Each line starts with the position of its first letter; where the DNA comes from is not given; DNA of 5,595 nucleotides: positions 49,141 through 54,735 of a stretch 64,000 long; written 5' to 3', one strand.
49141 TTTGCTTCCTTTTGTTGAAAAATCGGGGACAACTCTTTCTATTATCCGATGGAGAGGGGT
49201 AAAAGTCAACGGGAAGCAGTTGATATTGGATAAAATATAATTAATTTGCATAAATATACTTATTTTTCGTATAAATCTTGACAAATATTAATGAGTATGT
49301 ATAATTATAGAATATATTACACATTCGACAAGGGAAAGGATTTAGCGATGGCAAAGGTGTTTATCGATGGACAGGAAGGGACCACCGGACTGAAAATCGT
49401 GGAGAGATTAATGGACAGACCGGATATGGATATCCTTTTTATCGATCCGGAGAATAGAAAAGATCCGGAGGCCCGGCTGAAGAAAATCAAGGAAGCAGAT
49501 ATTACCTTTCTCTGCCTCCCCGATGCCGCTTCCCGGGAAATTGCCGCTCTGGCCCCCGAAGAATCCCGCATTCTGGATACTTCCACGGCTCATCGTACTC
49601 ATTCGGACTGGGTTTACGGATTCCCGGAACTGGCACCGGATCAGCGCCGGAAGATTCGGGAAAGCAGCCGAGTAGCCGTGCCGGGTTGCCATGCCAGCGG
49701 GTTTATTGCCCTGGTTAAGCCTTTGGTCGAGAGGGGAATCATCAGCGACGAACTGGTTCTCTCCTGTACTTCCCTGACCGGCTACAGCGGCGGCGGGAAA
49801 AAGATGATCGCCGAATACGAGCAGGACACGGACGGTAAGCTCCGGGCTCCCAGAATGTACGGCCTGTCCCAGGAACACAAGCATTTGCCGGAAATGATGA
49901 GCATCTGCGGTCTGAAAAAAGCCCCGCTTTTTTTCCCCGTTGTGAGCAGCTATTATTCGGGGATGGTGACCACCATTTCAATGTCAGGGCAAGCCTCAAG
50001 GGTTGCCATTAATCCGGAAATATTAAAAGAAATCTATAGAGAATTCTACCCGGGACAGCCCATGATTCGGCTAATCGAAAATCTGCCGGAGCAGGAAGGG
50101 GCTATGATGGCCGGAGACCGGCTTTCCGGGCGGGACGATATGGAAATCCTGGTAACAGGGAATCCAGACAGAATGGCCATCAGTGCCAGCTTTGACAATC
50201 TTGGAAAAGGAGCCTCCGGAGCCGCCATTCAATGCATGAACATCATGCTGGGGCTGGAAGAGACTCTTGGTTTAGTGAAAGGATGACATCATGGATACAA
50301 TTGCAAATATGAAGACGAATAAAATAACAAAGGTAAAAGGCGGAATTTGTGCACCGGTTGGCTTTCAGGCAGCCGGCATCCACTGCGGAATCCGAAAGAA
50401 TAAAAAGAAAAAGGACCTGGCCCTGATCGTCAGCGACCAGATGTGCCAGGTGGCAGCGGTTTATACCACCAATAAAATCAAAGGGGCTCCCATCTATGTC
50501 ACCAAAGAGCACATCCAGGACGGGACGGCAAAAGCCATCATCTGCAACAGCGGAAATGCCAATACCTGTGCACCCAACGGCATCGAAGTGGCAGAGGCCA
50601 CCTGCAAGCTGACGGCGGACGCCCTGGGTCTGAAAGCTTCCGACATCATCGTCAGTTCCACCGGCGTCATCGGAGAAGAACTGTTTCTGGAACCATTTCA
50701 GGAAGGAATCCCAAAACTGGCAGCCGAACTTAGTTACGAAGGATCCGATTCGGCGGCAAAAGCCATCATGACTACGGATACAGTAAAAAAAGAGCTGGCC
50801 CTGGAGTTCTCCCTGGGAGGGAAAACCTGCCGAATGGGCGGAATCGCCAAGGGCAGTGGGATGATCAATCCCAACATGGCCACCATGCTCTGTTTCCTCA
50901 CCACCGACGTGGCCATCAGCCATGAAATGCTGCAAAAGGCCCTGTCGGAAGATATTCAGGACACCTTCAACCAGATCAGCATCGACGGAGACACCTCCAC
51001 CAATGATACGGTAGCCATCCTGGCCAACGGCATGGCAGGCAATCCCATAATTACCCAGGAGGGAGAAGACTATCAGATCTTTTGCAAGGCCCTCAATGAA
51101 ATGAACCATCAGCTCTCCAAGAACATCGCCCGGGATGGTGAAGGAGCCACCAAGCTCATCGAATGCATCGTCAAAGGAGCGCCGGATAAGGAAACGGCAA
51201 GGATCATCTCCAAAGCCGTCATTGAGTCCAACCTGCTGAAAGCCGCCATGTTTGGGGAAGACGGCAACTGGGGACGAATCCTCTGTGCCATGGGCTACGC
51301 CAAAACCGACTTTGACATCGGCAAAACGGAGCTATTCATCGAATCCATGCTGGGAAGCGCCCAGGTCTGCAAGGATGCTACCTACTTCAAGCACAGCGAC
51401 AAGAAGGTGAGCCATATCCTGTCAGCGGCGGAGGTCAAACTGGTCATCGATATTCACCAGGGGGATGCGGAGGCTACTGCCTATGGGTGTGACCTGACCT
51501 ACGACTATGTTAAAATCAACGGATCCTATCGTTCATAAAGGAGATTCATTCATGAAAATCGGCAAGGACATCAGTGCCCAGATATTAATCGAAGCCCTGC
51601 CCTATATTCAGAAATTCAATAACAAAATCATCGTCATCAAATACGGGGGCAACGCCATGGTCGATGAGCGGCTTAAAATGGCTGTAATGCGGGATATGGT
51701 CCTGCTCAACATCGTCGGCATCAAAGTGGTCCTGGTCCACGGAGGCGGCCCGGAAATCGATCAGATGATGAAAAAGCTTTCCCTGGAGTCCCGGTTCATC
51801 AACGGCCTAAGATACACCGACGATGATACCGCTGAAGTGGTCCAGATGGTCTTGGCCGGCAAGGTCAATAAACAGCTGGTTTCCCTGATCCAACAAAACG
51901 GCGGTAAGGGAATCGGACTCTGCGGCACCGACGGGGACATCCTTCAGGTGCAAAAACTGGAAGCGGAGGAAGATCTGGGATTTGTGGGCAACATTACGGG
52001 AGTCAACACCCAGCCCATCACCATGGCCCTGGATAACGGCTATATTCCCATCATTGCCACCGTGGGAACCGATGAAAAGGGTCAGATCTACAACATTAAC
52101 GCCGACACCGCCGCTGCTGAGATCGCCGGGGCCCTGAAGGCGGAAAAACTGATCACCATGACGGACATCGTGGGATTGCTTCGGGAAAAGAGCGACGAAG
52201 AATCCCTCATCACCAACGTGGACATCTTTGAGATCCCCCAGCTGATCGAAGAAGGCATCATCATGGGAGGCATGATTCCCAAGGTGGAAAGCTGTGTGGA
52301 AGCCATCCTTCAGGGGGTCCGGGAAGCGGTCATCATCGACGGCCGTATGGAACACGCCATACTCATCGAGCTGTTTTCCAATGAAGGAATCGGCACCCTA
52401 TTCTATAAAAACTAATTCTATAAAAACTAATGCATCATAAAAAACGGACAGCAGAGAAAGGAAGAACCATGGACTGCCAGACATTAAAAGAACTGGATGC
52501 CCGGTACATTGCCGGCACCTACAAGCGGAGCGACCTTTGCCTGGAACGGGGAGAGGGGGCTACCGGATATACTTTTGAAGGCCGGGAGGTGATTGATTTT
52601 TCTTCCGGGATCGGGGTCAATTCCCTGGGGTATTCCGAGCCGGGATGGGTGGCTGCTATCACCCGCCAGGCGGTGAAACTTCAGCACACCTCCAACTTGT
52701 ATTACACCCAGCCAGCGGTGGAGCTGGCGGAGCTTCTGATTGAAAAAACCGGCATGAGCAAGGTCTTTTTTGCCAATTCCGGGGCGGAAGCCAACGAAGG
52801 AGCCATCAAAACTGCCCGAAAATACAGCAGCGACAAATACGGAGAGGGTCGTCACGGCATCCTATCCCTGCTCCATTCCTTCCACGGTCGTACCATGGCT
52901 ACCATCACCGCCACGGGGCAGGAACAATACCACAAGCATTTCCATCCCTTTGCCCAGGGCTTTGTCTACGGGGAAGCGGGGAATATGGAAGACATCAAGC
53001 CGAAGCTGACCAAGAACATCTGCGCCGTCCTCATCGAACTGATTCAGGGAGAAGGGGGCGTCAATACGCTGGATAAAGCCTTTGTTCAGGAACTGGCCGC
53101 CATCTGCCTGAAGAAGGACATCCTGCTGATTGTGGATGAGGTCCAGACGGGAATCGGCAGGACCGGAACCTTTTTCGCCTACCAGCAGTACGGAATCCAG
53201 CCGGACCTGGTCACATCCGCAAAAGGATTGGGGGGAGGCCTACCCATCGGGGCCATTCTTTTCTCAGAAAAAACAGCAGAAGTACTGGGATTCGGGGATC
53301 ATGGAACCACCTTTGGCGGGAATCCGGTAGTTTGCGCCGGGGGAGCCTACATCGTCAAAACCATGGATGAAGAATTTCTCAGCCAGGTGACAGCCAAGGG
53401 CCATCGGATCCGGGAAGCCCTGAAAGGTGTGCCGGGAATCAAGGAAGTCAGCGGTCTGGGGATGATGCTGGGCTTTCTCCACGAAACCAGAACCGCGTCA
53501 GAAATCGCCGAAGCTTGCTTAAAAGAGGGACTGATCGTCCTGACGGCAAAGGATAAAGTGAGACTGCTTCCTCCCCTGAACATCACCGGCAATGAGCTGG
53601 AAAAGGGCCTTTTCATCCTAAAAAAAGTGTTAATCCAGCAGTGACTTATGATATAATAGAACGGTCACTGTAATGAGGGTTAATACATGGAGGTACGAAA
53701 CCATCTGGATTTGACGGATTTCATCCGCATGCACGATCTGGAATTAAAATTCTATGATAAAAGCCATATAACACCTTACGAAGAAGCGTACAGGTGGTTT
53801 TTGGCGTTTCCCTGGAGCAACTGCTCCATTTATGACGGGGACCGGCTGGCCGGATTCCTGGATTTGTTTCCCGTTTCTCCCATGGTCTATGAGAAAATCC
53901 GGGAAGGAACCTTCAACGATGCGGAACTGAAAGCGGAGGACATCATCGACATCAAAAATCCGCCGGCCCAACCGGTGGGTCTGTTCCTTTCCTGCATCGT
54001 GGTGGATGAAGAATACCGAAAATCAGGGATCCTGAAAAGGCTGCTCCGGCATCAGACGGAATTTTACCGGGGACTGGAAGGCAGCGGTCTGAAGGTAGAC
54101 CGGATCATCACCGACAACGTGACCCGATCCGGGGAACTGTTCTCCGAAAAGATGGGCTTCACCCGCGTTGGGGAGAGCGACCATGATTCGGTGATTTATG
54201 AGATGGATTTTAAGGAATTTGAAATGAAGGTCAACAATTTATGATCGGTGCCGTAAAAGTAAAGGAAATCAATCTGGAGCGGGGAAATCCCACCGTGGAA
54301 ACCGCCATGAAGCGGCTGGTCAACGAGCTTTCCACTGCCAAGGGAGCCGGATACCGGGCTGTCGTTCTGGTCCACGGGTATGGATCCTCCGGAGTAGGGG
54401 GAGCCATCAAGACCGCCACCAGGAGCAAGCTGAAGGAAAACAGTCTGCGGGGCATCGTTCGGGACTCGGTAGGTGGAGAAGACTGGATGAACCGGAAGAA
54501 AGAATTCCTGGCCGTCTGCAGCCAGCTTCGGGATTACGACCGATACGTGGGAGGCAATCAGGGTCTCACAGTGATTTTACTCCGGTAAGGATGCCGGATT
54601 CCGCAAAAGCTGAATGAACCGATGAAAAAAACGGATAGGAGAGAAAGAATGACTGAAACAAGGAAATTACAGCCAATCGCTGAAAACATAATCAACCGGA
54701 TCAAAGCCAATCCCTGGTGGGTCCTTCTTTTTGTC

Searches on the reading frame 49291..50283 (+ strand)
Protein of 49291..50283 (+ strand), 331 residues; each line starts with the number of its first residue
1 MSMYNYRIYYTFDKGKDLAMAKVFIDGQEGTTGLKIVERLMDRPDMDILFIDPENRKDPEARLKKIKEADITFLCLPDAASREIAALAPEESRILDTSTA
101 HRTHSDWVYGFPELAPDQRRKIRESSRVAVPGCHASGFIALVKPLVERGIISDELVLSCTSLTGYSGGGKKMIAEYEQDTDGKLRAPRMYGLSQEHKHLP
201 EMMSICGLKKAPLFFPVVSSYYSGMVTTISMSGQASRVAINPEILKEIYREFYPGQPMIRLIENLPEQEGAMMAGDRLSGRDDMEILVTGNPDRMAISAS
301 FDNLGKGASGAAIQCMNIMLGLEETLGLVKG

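Call 40: search_protein_families(library=pfam, proteins=[window:49291-50283:+], max_evalue=0.00001)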
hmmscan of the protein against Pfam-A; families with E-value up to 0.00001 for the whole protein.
window:49291-50283:+ (331 aa): 2 families
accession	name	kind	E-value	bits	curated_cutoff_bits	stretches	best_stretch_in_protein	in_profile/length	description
PF22698.1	Semialdhyde_dhC_1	-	1.2e-20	74.4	27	1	133-303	1-165/165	Semialdehyde dehydrogenase, dimerisation domain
PF01118.30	Semialdhyde_dh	-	2.2e-10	41.4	26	1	61-119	59-118/121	Semialdehyde dehydrogenase, NAD binding domain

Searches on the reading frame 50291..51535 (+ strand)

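Call 40: search_protein_families(library=pfam, proteins=[window:50291-51535:+], max_evalue=0.00001)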
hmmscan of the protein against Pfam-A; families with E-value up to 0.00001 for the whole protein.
window:50291-51535:+ (415 aa): 1 family
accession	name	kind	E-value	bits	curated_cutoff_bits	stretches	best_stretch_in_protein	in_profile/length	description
PF01960.23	ArgJ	-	1.7e-146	488.2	32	1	26-415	1-377/377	ArgJ family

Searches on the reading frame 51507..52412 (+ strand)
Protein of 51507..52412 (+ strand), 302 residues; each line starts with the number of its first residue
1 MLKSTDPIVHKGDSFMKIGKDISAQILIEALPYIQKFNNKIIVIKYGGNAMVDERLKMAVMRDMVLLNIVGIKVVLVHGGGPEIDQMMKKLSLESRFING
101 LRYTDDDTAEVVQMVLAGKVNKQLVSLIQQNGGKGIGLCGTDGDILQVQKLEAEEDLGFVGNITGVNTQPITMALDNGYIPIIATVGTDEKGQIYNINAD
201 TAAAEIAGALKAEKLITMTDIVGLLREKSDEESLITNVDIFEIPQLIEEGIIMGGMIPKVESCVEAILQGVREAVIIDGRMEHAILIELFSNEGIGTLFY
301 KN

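Call 40: search_protein_families(library=pfam, proteins=[window:51507-52412:+], max_evalue=0.00001)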
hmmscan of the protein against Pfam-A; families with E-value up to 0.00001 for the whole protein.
window:51507-52412:+ (302 aa): 1 family
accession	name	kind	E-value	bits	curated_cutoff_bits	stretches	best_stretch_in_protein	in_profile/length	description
PF00696.33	AA_kinase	-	1.1e-49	169.7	24.9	1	40-278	1-234/234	Amino acid kinase family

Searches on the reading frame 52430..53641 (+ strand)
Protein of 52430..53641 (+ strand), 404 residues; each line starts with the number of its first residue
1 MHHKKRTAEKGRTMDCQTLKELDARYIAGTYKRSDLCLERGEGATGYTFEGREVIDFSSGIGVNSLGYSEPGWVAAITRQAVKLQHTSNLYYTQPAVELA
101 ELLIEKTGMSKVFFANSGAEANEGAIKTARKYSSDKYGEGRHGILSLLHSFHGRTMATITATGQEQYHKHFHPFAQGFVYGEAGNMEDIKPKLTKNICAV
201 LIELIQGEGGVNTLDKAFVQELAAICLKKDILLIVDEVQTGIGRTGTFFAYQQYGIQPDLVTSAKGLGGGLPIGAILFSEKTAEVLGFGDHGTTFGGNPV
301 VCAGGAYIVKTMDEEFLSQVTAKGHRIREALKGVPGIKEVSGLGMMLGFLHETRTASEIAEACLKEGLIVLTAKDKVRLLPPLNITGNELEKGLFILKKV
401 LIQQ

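Call 40: search_protein_families(library=pfam, proteins=[window:52430-53641:+], max_evalue=0.00001)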
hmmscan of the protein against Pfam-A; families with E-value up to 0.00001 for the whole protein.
window:52430-53641:+ (404 aa): 1 family
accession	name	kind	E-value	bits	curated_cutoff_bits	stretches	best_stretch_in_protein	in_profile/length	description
PF00202.27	Aminotran_3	-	1.9e-102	343.4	30.5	1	32-401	7-403/403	Aminotransferase class-III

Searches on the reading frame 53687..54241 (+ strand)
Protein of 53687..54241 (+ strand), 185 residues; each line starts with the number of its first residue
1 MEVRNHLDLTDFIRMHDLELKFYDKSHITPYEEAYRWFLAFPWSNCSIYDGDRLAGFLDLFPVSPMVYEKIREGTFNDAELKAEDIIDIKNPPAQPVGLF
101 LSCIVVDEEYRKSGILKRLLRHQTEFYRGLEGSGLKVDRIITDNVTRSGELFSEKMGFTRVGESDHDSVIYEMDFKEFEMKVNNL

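Call 40: search_protein_families(library=pfam, proteins=[window:53687-54241:+], max_evalue=0.00001)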
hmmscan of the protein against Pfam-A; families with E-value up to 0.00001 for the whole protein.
window:53687-54241:+ (185 aa): 0 families

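Call 51: search_protein_families(library=pfam, proteins=[window:53687-54241:+], max_evalue=0.01)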
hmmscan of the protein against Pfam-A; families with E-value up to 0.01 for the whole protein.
window:53687-54241:+ (185 aa): 2 families
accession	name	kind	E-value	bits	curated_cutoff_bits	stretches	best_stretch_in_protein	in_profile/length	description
PF00583.31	Acetyltransf_1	-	4.4e-05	24.2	20.7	1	15-158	4-116/116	Acetyltransferase (GNAT) family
PF13508.13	Acetyltransf_7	-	0.00026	21.8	27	1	102-159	32-83/84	Acetyltransferase (GNAT) domain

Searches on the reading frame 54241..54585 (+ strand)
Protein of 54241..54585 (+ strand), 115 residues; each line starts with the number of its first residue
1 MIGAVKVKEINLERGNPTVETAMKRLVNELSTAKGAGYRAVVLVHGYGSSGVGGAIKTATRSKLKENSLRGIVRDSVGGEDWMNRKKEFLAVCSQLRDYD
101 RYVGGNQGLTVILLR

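Call 40: search_protein_families(library=pfam, proteins=[window:54241-54585:+], max_evalue=0.00001)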
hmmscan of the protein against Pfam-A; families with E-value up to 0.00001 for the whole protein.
window:54241-54585:+ (115 aa): 1 family
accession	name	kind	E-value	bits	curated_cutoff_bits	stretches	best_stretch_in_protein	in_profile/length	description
PF01713.27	Smr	-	1.3e-06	28.9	25.7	0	18-68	7-54/77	Smr domain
